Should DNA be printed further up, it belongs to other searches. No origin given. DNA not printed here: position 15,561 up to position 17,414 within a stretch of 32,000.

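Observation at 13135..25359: NAGGN 'trio' split by a peptide ABC importer and a GntR regulator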

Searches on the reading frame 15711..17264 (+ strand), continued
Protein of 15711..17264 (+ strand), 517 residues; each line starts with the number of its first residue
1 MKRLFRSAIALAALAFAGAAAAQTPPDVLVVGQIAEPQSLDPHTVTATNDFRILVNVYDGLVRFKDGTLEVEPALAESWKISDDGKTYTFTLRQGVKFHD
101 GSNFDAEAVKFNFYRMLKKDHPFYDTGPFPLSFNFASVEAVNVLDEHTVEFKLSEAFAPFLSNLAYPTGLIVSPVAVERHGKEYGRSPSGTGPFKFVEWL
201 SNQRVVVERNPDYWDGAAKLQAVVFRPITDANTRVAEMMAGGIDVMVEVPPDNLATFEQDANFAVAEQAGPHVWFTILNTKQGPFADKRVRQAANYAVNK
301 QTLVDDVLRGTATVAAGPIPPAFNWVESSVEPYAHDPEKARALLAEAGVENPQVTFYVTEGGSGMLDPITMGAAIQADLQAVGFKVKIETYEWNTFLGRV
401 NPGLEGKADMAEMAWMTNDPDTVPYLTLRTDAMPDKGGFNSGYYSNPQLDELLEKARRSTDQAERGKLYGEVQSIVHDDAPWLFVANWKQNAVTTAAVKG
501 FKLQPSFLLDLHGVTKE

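Call 31: search_protein_families(library=ncbifam, proteins=[L006:10368-11624:-, L006:9270-10325:-, L006:18009-19328:+, L006:17097-17825:+, L006:19573-20454:+, L007:9385-10893:-, L007:11225-11914:-, L007:17599-19182:+, L007:19966-22761:+, L007:10534-11820:+], max_evalue=0.00001)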
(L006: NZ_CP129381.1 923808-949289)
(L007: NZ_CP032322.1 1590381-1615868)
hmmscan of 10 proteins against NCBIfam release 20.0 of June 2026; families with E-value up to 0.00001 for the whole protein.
L006:10368-11624:- (418 aa): 15 families
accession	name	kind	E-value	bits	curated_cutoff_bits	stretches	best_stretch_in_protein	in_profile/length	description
TIGR03453.1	partition_RepA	equivalog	1.7e-193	642.7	348.45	1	23-417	3-386/387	plasmid partitioning protein RepA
NF010443.0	PRK13869.1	subfamily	8.7e-178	591.2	446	1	15-417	10-403/405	plasmid-partitioning protein RepA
NF010259.0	PRK13705.1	equivalog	2.9e-40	138.4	725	1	45-406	31-374/388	plasmid-partitioning protein SopA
NF041546.1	ParA_partition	equivalog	1.9e-26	92.9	180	2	134-178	1-45/203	ParA family partition ATPase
TIGR03371.1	cellulose_yhjQ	equivalog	1.8e-19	70.2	157.85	1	133-383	2-223/246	cellulose biosynthesis protein BcsQ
TIGR01969.1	minD_arch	subfamily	4.8e-12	45.6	201.75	0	134-201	2-69/251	cell division ATPase MinD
NF041283.1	PrgP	equivalog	5.9e-10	38.9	400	1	133-331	3-187/297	ParA superfamily DNA segregation protein PrgP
NF047398.1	AAA_KGGVGR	domain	1.2e-09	38.8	90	1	133-273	3-149/190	KGGVGR-motif variant AAA ATPase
TIGR01968.1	minD_bact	equivalog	2.7e-09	36.8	212.9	0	133-170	2-39/261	septum site-determining protein MinD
TIGR03815.1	CpaE_hom_Actino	equivalog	5.5e-09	35.6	154.45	1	120-321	99-282/340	septum site-determining protein Ssd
TIGR00345.1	GET3_arsA_TRC40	subfamily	3.1e-07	30.2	135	1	141-275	5-135/299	TRC40/GET3/ArsA family transport-energizing ATPase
TIGR01007.1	eps_fam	subfamily_domain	4.6e-07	29.6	108.05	0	129-179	14-65/204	polysaccharide biosynthesis tyrosine autokinase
NF053622.1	ATPseBagAMYCTU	equivalog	1.5e-06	27.9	400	0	139-183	13-57/325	ATPase BagA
NF041136.1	MrpORP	equivalog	1.9e-06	27.4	450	0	133-179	6-53/365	iron-sulfur cluster carrier protein MrpORP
NF008079.0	PRK10818.1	equivalog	3.9e-06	26.4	508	0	133-170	3-40/270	septum site-determining protein MinD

L006:9270-10325:- (351 aa): 5 families
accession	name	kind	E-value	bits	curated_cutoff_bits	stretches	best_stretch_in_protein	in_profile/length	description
TIGR03454.1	partition_RepB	equivalog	1.6e-104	349.8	201.5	1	6-349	2-324/325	plasmid partitioning protein RepB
NF010440.0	PRK13866.1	equivalog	6e-74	249.2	522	1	44-297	28-279/336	plasmid partitioning protein RepB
TIGR00180.1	parB_part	domain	4.8e-30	104.7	58.45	1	94-253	18-175/186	ParB/RepB/Spo0J family partition protein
TIGR03734.1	PRTRC_parB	hypoth_equivalog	5.8e-15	54.8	278.6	1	103-227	12-140/555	PRTRC system ParB family protein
TIGR04285.1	nucleoid_noc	exception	2.6e-09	36.8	315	1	81-193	2-109/255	nucleoid occlusion protein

L006:18009-19328:+ (439 aa): 3 families
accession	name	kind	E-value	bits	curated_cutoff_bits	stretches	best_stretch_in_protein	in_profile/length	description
TIGR03669.1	urea_ABC_arch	equivalog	1.6e-21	76.7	494.8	1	69-241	17-185/375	urea ABC transporter substrate-binding protein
TIGR03407.1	urea_ABC_UrtA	exception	1.9e-11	43.5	492.75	1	76-420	24-350/361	urea ABC transporter substrate-binding protein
NF011933.0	PRK15404.1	subfamily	2.9e-11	43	477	1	42-137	16-110/370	high-affinity branched-chain amino acid ABC transporter substrate-binding protein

L006:17097-17825:+ (242 aa): 0 families

L006:19573-20454:+ (293 aa): 7 families
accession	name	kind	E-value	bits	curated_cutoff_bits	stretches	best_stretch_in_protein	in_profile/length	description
TIGR03409.1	urea_trans_UrtB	equivalog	9.9e-57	192.8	250.3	1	11-293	4-291/291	urea ABC transporter permease subunit UrtB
TIGR03622.1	urea_t_UrtB_arc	equivalog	1.1e-39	136.4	374.25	1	19-289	12-278/284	urea ABC transporter, permease protein UrtB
NF008011.0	PRK10740.1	equivalog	1.8e-17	64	379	1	6-290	7-302/308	high-affinity branched-chain amino acid ABC transporter permease LivH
NF007067.0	PRK09512.1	equivalog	2.5e-09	36.8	398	1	11-280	46-313/321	ribose ABC transporter permease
TIGR03408.1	urea_trans_UrtC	equivalog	6.5e-08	32.7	296.2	1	149-289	170-312/313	urea ABC transporter permease subunit UrtC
NF008630.0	PRK11618.1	equivalog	2.6e-07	30.2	363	1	14-281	39-303/331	galactofuranose ABC transporter, permease protein YjfF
TIGR03727.1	urea_t_UrtC_arc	equivalog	1.6e-06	27.3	575.55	1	164-287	213-337/369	urea ABC transporter, permease protein UrtC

L007:9385-10893:- (502 aa): 36 families (the best 25 are shown)
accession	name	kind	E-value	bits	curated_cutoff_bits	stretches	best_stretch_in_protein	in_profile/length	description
TIGR00711.1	efflux_EmrB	subfamily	6.3e-56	190.1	230.2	1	58-456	4-409/485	DHA2 family efflux MFS transporter permease subunit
NF000025.1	MFS_efflux_tcmA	exception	1.2e-33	116.7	999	1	59-456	29-432/538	tetracenomycin C efflux MFS transporter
NF011571.1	PRK14995.1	subfamily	7e-32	110.8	701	1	58-456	8-412/493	SmvA family efflux MFS transporter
NF000391.1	EmrB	exception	7.3e-31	107.4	925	1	60-455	15-418/501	multidrug efflux MFS transporter permease subunit EmrB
NF007799.0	PRK10504.1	subfamily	2.1e-30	106.1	426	1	66-371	20-329/471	multidrug transporter subunit MdtD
NF040895.2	MFS_effux_SdrM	equivalog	6.1e-30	104.7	550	1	60-457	6-406/441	multidrug efflux MFS transporter SdrM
NF033896.2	MFS_LfrA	equivalog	8.7e-30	103.8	825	1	50-457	13-426/504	efflux MFS transporter LfrA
NF000095.1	tet_MFS_OtrB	exception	6.5e-27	94.3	999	1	57-459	27-442/563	oxytetracycline resistance efflux MFS transporter OtrB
NF040856.1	FexB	exception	7.8e-27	94.2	950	1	63-463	20-428/469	chloramphenicol/florfenicol efflux MFS transporter FexB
NF000009.1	tet_MFS_Tcr3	exception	1.3e-25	89.9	1000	1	56-461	31-449/512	tetracycline efflux MFS transporter Tcr3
NF000060.1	MFS_efflux_LmrB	exception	1.5e-24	86.7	800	1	62-456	23-421/479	lincomycin efflux MFS transporter Lmr(B)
NF000218.1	FexA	exception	1.8e-24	86.2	900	1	65-456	26-430/475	chloramphenicol/florfenicol efflux MFS transporter FexA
NF012169.0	qepA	equivalog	2.5e-24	85.8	1075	1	55-449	19-413/511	fluoroquinolone efflux MFS transporter QepA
TIGR00710.1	efflux_Bcr_CflA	subfamily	3.3e-21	76.2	200.9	1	76-234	25-184/385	Bcr/CflA family efflux MFS transporter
NF000031.1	MFS_efflux_LmrA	exception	8.7e-21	74.2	850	1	64-484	39-467/484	lincomycin efflux MFS transporter Lmr(A)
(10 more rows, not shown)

L007:11225-11914:- (229 aa): 0 families

L007:17599-19182:+ (527 aa): 2 families
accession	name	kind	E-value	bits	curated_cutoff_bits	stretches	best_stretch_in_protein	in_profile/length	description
TIGR02917.1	PEP_TPR_lipo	equivalog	9.7e-11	40.3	312.2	1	136-285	512-661/899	XrtA/PEP-CTERM system TPR-repeat protein PrsT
NF040959.1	MamA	equivalog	1.8e-09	37.3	200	1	125-261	39-175/204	magnetosome protein MamA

L007:19966-22761:+ (931 aa): 2 families
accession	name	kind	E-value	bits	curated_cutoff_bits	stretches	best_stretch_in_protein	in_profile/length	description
TIGR03804.1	para_beta_helix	repeat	3.6e-11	42.5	19.45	1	757-799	1-42/44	parallel beta-helix repeat protein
TIGR04247.1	NosD_copper_fam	subfamily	1.5e-08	33.6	300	1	557-668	54-169/377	nitrous oxide reductase family maturation protein NosD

L007:10534-11820:+ (428 aa): 17 families
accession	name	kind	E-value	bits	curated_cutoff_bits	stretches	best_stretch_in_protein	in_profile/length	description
NF050187.1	TransRegBsrAPseudo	equivalog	1.2e-41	142.8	480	1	131-422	9-297/298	LysR family transcriptional regulator BsrA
NF007063.1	PRK09508.1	equivalog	4e-25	88.7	262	1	130-425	15-306/307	transcriptional regulator LeuO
NF045905.1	TransRegLelALeg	equivalog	1.6e-18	67.1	500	1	131-417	8-294/305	LysR family transcriptional regulator LelA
NF008554.1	PRK11482.1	equivalog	2.7e-18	66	277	1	131-373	30-267/317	YbeF family transcriptional regulator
NF007581.0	PRK10216.1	equivalog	4.7e-17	62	314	1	126-194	4-72/319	HTH-type transcriptional regulator YidZ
TIGR02424.1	TF_pcaQ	equivalog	2.3e-15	56.3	303.8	1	143-425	16-299/300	pca operon transcription factor PcaQ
TIGR03339.1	phn_lysR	subfamily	2.5e-14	53.2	341.1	1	137-386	4-249/279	aminoethylphosphonate catabolism associated LysR family transcriptional regulator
NF052633.1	LysR_TF_PsrA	exception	2.9e-14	52.7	540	1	131-401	6-264/297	L-proline-binding transcription factor PsrA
NF008416.0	PRK11242.1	equivalog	1.5e-13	50.8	277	1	142-386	13-257/300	transcriptional regulator CynR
NF047710.1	TransRegCitRGProt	equivalog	3.2e-13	49.6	400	1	131-243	11-120/295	DNA-binding transcriptional repressor CitR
NF008239.0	PRK11013.1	equivalog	3.6e-11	42.6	288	1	139-363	13-237/309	LysR family transcriptional regulator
NF008410.0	PRK11233.1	equivalog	5.6e-09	35.6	309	1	144-369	15-237/305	nitrogen assimilation transcriptional regulator NAC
NF045990.1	TransRegCbbRRhodb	equivalog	5.9e-08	32.1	450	1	134-316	10-193/304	LysR family regulator CbbR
NF007307.0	PRK09791.1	equivalog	4e-07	29.5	336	1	140-380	15-255/302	LysR family transcriptional regulator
NF040889.1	trans_reg_YeiE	equivalog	6.7e-07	28.8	480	1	140-338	13-206/288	DNA-binding transcriptional regulator YeiE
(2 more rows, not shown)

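Call 33: find_related_loci(query=A1, collection=genome_contigs, flank=10000)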
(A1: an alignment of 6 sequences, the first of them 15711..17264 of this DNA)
Query A1 (517 aa) in genome_contigs; peptide patterns used: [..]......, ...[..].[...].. (x = any residue, [..] = any of these).
600 stretches matched a pattern (row limit reached: there are more); 558 encode a relative of the query (tblastn E <= 1e-3); the best 80 are kept; 80 distinct loci.
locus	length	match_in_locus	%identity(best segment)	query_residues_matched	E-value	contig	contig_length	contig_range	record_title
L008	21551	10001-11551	93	1-517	0e+0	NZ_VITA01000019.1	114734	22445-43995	Sinorhizobium medicae strain USDA1037 Ga0310605_119, whole genome shotgun sequence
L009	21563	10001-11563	87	1-517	0e+0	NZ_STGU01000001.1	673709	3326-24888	Rhizobium rosettiformans W3 1, whole genome shotgun sequence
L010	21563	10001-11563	87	1-517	0e+0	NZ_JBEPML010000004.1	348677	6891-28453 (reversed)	Aquamicrobium terrae strain DSM 27865 Ga0480225_04, whole genome shotgun sequence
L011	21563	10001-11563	86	1-517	0e+0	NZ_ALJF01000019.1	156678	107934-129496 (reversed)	Agrobacterium albertimagni AOL15 Contig_19, whole genome shotgun sequence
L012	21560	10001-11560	86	1-517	0e+0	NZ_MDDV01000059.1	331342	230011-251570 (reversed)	Ensifer sp. LCM 4579 contig_7, whole genome shotgun sequence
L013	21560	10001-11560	83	1-517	0e+0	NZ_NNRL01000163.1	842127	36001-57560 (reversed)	Brucella grignonensis strain OgA9a OgrDSM_1.contig.158_1, whole genome shotgun sequence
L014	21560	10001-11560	84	1-517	0e+0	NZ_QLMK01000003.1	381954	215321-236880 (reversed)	Falsochrobactrum ovis strain DSM 26720 Ga0215710_103, whole genome shotgun sequence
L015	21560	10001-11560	86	1-517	0e+0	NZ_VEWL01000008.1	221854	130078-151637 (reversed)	Ochrobactrum teleogrylli strain LCB8 contig8, whole genome shotgun sequence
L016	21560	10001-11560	83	1-517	0e+0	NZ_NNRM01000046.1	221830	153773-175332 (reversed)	Brucella pseudogrignonensis strain CCUG 30717 OpsCCUG_1.contig.45_1, whole genome shotgun sequence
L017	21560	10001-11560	83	1-517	0e+0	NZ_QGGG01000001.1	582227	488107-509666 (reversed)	Pseudaminobacter salicylatoxidans strain DSM 6986 Ga0215683_101, whole genome shotgun sequence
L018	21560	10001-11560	83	1-517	0e+0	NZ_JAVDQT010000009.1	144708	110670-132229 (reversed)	Brucella pseudogrignonensis strain DS1730 Ga0451210_09, whole genome shotgun sequence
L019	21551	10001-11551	83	1-516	0e+0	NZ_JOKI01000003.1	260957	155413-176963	Pseudorhizobium pelagicum strain R1-200B4 contig_3, whole genome shotgun sequence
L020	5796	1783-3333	80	1-516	0e+0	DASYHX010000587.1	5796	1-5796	MAG TPA_asm: Pseudorhizobium sp. isolate SMAG_U4251 k141_7648, whole genome shotgun sequence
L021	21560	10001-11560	83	1-517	0e+0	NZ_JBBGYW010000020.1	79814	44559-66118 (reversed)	Ochrobactrum sp. MYb379 MYb379_20, whole genome shotgun sequence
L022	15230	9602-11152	79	1-516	0e+0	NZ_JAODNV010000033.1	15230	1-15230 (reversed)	Chelativorans petroleitrophicus strain SCAU 2101 contig33, whole genome shotgun sequence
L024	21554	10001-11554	73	1-517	0e+0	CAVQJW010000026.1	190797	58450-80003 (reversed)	MAG: uncultured Alphaproteobacteria bacterium isolate MFD02416.bin.2.71 genome assembly, contig: contig_86104, whole gen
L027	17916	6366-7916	72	1-516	0e+0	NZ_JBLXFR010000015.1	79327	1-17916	MAG: Stappia sp. isolate ET03-07 T03maxbin_out.026_metabat.1RE.5K@15, whole genome shotgun sequence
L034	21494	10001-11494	74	20-516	0e+0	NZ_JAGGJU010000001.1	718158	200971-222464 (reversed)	Rhizobium halophytocola strain DSM 21600 Ga0454098_01, whole genome shotgun sequence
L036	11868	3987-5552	73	1-517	0e+0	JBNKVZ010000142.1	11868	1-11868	MAG: Thalassospira sp. isolate A1.bin.7.strict NODE_143_length_11868_cov_3.581715, whole genome shotgun sequence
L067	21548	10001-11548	71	2-517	0e+0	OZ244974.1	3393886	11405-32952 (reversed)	MAG: Hyphomicrobiales bacterium isolate 7996c590-9e3e-4f55-a8e5-0599c84bde55 genome assembly, chromosome: 1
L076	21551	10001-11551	71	1-516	0e+0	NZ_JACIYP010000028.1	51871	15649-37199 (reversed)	MAG: Hoeflea sp. isolate MAG-81 Hoeflea_C3_bin39_Scaffold_28, whole genome shotgun sequence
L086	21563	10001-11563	71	1-516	0e+0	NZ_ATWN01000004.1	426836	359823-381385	Thalassospira lucentensis MCCC 1A00383 = DSM 14000 K355DRAFT_scaffold00004.4_C, whole genome shotgun sequence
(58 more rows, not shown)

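Call 47: search_protein_families(library=pfam, proteins=[L024:8616-9947:-, L004:11139-11792:-, L027:5010-6122:+, L008:4026-5564:-, L015:7201-8613:+], max_evalue=0.00001)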
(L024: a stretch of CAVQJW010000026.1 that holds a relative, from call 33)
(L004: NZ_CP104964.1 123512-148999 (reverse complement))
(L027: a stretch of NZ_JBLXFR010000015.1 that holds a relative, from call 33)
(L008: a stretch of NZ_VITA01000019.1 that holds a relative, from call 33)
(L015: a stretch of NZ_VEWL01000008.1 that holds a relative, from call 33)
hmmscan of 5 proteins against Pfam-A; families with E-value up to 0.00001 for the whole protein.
L024:8616-9947:- (443 aa): 2 families
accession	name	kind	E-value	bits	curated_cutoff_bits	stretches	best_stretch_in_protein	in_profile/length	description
PF01546.33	Peptidase_M20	-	3e-27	96.3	24.6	1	109-437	1-204/206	Peptidase family M20/M25/M40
PF04389.22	Peptidase_M28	-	7e-12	45.9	21.3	1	95-187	1-93/193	Peptidase family M28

L004:11139-11792:- (217 aa): 1 family
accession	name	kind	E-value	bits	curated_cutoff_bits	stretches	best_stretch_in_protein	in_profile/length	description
PF06267.17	DUF1028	-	6.9e-60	202.6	26.2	1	2-191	1-193/193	Family of unknown function (DUF1028)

L027:5010-6122:+ (370 aa): 0 families

L008:4026-5564:- (512 aa): 0 families

L015:7201-8613:+ (470 aa): 1 family
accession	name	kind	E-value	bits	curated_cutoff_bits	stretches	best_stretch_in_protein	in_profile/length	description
PF00202.27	Aminotran_3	-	4.5e-81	273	30.5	1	44-462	10-402/403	Aminotransferase class-III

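Call 49: search_solved_structures(query=window:15711-17264:+, max_evalue=1e-20, show_alignments=1)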
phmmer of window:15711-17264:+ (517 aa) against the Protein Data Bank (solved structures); distinct sequences matched with E-value up to 1e-20: 65 (the best 60 are shown).
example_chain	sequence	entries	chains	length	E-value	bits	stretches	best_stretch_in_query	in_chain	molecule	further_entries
3m8u_A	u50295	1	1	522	3.7e-76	260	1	56-513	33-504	Heme-binding protein A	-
6ofq_A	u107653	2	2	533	2.9e-73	250.5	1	28-503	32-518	Heme-binding protein A / AI-2 binding protein A | Heme-binding protein A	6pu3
8z1z_F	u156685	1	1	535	4.9e-70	239.8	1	11-505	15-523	Dipeptide-binding protein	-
8z1y_F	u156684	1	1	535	1.4e-69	238.3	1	11-505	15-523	Dipeptide-binding protein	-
1dpp_A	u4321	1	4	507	4.8e-68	233.3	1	35-505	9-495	DIPEPTIDE BINDING PROTEIN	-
1dpe_A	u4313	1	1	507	4.8e-67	230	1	36-505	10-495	DIPEPTIDE-BINDING PROTEIN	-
5f1q_A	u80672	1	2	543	3.9e-66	227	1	7-505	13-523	Periplasmic dipeptide transport protein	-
1uqw_A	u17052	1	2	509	1.2e-65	225.3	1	18-505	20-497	PUTATIVE BINDING PROTEIN YLIB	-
5u4o_A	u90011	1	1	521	7.6e-65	222.7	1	26-515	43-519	ABC transporter substrate-binding protein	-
8upi_A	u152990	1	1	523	1.1e-63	218.9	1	39-498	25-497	Peptide ABC transporter substrate-binding protein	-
3tpa_A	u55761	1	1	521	2.2e-61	211.3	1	25-514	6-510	Heme-binding protein A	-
4qfk_H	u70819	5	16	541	2.1e-54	188.3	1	29-512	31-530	ABC transporter periplasmic peptide-binding protein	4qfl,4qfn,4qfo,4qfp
6hlx_A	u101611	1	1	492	1.4e-52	182.2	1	29-514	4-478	AgaA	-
7kz8_A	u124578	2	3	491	1.9e-50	175.2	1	27-485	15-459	Peptide/nickel transport system substrate-binding protein AapF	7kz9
2noo_A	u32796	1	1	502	7.8e-49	169.9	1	30-486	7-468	Nickel-binding periplasmic protein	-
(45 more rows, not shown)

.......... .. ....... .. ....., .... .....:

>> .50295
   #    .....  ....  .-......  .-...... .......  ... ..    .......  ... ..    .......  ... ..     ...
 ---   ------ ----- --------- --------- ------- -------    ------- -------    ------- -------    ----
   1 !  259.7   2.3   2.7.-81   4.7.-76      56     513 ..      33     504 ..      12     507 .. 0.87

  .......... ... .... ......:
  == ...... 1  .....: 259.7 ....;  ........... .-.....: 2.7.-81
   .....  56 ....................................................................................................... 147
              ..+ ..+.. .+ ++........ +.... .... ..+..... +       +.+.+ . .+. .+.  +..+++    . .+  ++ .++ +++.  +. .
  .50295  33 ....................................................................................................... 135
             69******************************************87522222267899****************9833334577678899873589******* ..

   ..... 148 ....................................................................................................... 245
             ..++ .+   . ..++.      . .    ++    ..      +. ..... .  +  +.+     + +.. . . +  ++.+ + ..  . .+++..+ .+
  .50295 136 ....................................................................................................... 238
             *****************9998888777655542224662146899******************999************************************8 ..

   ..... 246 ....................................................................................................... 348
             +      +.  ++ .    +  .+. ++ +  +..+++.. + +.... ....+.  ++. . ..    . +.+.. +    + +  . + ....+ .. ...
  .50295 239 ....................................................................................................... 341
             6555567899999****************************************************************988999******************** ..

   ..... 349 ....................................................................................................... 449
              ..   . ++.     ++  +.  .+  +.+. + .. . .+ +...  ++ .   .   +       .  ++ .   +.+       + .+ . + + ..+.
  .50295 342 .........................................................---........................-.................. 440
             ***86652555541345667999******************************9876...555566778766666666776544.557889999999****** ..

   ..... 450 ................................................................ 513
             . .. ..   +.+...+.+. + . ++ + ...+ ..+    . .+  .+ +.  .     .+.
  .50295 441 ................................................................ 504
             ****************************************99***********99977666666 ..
